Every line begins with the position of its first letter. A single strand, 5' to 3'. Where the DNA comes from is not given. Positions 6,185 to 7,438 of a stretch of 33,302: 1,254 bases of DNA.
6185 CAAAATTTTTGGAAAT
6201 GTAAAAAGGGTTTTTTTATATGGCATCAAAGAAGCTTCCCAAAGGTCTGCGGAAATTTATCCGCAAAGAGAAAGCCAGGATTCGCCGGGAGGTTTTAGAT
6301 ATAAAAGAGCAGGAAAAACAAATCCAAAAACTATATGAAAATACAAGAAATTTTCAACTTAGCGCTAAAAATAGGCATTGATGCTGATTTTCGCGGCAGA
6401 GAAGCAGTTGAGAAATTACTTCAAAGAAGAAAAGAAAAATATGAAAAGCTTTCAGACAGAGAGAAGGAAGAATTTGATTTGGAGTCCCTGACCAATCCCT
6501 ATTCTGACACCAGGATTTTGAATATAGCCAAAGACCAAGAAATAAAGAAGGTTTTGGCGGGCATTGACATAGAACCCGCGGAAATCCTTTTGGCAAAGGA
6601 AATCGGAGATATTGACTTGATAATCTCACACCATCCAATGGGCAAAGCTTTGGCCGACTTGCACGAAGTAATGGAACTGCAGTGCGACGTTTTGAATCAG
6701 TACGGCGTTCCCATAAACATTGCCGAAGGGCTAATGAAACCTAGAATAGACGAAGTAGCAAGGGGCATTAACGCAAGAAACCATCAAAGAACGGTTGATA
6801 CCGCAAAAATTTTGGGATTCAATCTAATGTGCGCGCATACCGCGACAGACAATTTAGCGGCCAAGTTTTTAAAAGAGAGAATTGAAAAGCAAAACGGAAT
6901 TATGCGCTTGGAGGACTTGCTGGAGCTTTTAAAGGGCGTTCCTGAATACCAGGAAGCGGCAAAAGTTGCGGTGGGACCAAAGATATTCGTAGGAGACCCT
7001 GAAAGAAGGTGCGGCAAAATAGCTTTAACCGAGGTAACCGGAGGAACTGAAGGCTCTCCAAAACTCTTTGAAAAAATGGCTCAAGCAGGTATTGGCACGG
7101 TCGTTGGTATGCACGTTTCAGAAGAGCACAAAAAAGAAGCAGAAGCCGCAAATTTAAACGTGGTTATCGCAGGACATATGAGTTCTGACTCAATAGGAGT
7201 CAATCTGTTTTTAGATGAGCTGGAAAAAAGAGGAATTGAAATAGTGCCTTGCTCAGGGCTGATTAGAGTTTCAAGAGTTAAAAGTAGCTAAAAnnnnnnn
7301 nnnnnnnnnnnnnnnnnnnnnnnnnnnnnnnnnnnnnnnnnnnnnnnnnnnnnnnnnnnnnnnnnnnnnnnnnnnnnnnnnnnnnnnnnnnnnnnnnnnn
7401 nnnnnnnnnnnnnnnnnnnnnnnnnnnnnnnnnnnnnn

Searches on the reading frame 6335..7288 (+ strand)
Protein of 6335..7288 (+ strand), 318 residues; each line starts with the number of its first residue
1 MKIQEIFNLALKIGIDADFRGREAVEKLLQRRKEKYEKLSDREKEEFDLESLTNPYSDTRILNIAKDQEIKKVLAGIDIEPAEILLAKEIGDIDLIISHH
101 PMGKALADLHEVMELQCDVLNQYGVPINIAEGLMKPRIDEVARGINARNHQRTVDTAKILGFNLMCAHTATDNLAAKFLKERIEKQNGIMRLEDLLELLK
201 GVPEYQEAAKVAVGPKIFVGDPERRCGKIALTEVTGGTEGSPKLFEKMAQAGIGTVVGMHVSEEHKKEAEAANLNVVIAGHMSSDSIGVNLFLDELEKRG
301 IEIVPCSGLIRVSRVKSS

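Call 85: search_protein_families(library=pfam, proteins=[window:6335-7288:+])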
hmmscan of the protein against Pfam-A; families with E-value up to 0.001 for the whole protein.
window:6335-7288:+ (318 aa): 1 family
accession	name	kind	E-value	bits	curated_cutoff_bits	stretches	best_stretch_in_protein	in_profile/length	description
PF01784.24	DUF34_NIF3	-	1.8e-10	41.3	23.4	1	149-298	80-237/256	Duf34/NIF3 (NGG1p interacting factor 3)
